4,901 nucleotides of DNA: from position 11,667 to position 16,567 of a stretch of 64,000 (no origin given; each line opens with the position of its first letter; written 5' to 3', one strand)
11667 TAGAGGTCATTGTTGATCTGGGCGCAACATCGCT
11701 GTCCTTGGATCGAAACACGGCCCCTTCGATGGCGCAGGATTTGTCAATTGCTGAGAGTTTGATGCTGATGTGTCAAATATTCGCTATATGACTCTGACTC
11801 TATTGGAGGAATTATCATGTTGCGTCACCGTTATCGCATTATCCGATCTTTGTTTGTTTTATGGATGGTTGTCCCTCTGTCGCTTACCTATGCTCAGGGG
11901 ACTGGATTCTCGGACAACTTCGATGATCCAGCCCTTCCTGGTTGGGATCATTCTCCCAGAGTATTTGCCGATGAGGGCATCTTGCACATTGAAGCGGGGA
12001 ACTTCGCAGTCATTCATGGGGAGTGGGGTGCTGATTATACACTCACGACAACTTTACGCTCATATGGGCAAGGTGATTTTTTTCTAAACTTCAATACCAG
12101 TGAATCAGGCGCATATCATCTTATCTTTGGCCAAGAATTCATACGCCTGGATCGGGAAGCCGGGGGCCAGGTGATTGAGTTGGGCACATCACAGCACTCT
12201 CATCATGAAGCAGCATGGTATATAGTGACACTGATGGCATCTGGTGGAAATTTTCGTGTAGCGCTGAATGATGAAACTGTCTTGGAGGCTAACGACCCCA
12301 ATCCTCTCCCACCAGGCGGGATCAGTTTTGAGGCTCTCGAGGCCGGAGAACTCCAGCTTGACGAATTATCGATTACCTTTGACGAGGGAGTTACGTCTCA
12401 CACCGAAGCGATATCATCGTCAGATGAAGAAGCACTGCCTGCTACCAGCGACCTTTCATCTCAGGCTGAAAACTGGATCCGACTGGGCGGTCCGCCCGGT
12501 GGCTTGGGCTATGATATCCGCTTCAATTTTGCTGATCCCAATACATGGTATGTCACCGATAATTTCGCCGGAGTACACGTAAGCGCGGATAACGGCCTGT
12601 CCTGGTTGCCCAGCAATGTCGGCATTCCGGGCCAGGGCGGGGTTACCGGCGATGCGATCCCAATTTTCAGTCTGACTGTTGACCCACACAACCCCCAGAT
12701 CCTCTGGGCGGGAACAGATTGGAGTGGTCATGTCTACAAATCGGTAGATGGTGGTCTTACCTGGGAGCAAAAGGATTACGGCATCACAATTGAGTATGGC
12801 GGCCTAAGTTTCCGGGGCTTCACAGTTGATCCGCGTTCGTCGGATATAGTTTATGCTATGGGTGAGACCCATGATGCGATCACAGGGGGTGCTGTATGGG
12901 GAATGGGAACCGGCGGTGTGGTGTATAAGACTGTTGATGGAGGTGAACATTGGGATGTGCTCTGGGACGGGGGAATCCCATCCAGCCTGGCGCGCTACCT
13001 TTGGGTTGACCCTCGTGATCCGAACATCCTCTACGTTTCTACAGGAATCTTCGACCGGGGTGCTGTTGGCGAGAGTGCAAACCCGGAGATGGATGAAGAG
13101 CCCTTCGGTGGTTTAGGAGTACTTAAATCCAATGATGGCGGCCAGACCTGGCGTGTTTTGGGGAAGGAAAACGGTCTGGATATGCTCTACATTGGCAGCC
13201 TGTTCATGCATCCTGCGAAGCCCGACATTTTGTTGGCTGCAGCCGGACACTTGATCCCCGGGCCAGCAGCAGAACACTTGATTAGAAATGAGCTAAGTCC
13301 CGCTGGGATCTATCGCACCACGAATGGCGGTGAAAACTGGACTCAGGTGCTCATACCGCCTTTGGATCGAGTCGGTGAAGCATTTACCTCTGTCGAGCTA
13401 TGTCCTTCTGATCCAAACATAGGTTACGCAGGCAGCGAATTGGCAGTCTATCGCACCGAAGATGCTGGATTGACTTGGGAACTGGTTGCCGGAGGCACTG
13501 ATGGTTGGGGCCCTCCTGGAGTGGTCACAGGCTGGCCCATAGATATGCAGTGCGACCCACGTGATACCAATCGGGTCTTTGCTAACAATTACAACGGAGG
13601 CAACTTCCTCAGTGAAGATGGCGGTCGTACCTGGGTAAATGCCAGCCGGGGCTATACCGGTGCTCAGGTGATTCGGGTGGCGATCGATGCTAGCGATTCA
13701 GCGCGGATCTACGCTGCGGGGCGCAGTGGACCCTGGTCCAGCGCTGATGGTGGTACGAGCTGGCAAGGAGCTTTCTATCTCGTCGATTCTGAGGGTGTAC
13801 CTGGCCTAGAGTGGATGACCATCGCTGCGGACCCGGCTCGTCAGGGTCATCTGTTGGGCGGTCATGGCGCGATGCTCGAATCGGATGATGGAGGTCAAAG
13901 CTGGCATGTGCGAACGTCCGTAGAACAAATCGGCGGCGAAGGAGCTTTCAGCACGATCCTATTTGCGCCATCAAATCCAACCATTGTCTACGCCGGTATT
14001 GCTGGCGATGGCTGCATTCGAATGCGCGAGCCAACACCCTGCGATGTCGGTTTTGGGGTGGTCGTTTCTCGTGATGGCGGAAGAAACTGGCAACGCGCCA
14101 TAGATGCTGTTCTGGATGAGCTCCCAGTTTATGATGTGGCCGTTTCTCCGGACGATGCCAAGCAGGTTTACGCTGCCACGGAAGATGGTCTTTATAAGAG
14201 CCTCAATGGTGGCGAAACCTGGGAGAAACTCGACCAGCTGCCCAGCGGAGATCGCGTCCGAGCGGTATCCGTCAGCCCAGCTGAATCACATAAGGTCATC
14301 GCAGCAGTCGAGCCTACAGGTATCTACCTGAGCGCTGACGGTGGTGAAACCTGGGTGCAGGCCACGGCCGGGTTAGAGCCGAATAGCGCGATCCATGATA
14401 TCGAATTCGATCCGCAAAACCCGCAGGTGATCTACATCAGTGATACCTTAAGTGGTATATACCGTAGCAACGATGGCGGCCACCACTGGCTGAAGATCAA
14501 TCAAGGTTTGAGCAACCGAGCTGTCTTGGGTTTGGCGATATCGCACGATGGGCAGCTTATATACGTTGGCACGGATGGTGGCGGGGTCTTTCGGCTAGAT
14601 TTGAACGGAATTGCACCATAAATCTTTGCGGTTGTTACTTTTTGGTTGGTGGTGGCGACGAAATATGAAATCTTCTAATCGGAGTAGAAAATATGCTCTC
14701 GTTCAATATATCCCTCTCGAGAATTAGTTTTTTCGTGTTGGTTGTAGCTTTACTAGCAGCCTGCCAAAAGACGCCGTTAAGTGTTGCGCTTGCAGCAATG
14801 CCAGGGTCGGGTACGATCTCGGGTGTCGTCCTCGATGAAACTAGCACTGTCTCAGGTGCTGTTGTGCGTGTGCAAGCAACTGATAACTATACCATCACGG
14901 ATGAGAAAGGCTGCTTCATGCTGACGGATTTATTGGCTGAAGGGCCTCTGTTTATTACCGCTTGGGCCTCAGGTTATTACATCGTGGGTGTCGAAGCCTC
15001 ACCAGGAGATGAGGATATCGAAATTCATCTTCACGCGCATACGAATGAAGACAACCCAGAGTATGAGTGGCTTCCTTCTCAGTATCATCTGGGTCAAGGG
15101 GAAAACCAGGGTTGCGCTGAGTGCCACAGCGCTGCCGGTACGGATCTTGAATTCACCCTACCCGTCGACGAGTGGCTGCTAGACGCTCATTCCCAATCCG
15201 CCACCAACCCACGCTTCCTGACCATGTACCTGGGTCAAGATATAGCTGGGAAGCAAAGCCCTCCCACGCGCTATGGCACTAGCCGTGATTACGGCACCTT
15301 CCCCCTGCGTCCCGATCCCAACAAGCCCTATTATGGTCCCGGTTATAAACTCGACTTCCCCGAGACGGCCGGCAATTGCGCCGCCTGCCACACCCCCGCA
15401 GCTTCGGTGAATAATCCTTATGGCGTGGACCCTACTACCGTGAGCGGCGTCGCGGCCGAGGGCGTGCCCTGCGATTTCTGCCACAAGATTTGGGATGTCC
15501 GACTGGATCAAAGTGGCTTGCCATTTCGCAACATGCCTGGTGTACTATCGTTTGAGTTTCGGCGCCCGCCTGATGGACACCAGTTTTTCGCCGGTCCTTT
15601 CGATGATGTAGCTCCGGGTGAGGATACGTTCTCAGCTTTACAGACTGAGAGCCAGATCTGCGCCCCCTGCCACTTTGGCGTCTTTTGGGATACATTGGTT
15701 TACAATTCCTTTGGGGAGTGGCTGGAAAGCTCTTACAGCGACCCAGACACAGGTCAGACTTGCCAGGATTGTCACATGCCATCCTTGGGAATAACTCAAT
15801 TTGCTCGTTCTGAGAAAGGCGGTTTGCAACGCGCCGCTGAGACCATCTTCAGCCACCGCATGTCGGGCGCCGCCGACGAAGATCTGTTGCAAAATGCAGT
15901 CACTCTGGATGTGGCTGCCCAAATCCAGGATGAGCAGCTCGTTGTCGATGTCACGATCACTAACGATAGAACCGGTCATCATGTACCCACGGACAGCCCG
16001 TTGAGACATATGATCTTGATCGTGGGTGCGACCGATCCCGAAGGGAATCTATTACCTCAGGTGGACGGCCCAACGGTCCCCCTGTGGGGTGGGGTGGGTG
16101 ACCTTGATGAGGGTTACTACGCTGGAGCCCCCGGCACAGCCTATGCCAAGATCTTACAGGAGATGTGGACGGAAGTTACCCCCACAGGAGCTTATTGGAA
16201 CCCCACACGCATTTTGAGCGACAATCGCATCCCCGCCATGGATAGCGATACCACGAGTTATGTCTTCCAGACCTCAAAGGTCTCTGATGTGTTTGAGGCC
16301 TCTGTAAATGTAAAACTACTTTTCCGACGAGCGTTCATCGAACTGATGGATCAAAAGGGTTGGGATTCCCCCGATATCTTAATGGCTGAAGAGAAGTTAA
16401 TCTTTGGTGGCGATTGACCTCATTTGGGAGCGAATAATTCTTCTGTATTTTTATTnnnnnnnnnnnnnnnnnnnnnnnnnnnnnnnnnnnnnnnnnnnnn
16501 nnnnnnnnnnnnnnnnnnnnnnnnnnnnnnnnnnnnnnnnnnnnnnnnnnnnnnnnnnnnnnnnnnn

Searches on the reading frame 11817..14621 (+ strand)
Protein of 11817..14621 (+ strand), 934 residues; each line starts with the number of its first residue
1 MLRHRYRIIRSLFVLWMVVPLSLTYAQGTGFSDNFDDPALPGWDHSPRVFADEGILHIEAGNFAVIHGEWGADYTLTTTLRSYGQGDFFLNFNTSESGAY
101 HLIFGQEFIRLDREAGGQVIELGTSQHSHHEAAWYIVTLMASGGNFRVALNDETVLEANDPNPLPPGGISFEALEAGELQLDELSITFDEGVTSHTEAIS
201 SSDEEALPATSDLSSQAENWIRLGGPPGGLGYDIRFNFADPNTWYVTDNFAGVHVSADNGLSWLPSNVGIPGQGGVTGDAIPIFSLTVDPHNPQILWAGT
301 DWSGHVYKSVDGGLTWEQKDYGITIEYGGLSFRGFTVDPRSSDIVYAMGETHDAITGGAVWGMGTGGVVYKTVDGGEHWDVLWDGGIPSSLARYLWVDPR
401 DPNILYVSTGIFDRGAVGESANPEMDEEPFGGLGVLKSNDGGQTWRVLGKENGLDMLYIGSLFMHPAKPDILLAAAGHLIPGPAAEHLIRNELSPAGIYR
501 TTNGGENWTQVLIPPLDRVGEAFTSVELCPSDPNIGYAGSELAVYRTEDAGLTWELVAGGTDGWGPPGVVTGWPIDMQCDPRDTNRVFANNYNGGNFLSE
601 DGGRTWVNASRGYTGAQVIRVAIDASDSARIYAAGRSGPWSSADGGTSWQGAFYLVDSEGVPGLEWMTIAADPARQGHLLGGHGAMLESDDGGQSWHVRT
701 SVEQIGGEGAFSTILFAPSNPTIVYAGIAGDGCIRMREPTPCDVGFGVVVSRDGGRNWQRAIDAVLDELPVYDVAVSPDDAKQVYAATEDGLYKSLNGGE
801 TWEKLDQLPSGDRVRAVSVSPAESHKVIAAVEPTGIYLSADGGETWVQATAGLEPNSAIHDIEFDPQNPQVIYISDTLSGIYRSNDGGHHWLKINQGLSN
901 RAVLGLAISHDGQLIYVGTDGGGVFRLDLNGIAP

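Call 7: search_protein_families(library=pfam, proteins=[window:11817-14621:+], max_evalue=0.0001)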
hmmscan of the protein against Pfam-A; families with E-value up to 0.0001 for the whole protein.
window:11817-14621:+ (934 aa): 4 families
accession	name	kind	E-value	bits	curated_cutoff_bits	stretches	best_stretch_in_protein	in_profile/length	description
PF15902.12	Sortilin-Vps10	-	1.1e-28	100.7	33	1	792-900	3-118/446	Sortilin, neurotensin receptor 3,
PF02012.26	BNR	-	2.2e-18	63.6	27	0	689-697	3-11/12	BNR/Asp-box repeat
PF14870.12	PSII_BNR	-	7.5e-14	52.1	27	1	495-720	81-288/303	Photosynthesis system II assembly factor YCF48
PF13088.12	BNR_2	-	3e-07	30.5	31.4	0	839-913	191-245/277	BNR repeat-like domain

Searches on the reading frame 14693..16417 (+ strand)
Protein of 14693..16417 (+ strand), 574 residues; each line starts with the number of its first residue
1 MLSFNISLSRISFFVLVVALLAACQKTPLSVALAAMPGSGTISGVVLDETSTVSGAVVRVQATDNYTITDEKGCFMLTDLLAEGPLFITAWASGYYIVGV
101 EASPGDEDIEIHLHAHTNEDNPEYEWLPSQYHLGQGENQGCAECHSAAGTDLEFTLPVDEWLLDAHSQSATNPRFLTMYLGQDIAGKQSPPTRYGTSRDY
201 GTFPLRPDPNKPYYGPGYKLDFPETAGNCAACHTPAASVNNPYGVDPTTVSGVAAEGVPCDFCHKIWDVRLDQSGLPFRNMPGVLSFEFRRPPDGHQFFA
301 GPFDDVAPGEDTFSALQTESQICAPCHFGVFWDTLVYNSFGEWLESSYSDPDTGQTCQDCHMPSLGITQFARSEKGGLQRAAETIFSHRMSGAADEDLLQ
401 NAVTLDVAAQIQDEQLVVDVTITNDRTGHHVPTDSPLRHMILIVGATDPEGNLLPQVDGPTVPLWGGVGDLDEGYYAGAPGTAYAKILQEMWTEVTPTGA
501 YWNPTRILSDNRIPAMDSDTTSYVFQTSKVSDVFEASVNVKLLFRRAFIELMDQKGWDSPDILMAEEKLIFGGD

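Call 7: search_protein_families(library=pfam, proteins=[window:14693-16417:+], max_evalue=0.0001)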
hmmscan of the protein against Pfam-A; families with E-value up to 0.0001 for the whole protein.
window:14693-16417:+ (574 aa): 5 families
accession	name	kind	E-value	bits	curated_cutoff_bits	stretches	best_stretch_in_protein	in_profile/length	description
PF14522.11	Cytochrome_C7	-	9.3e-08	32.2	24.8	0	319-364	12-51/67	Cytochrome c7 and related cytochrome c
PF13620.12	CarboxypepD_reg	-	9.6e-08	32.7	32.3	1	41-99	1-63/82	Carboxypeptidase regulatory-like domain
PF13715.12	CarbopepD_reg_2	-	4.3e-06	27.1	32.2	1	42-98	1-58/88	CarboxypepD_reg-like domain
PF09699.15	Paired_CXXCH_1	-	2e-05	24.6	20.6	0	225-240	5-20/41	Doubled CXXCH motif (Paired_CXXCH_1)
PF22113.1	Mtrc-MtrF_II-IV_dom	-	4.8e-05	23.4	30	0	131-364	20-166/176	Outer membrane cytochrome MtrC/MtrF-like, domains II/IV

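Call 67: search_protein_families(library=ncbifam, proteins=[window:14693-16417:+], max_evalue=0.001)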
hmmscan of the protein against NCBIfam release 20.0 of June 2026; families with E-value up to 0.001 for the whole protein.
window:14693-16417:+ (574 aa): 4 families
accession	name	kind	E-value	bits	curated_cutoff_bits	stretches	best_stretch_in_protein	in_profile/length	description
TIGR01905.1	paired_CXXCH_1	subfamily_domain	5.1e-05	23.1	25.2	0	225-241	5-21/41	doubled CXXCH domain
TIGR03153.1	cytochr_NrfH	equivalog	0.00012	22.2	134.2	0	312-382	20-80/138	cytochrome c nitrite reductase small subunit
NF040886.1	cyt_C_like_Sec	equivalog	0.00022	19.9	250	1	319-454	204-335/423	multiheme c-type cytochrome (seleno)protein ExtKL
NF052345.1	S_layer_anammox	exception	0.00026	18.5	1400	1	27-96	1301-1371/1596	Kustd1514 family S-layer glycoprotein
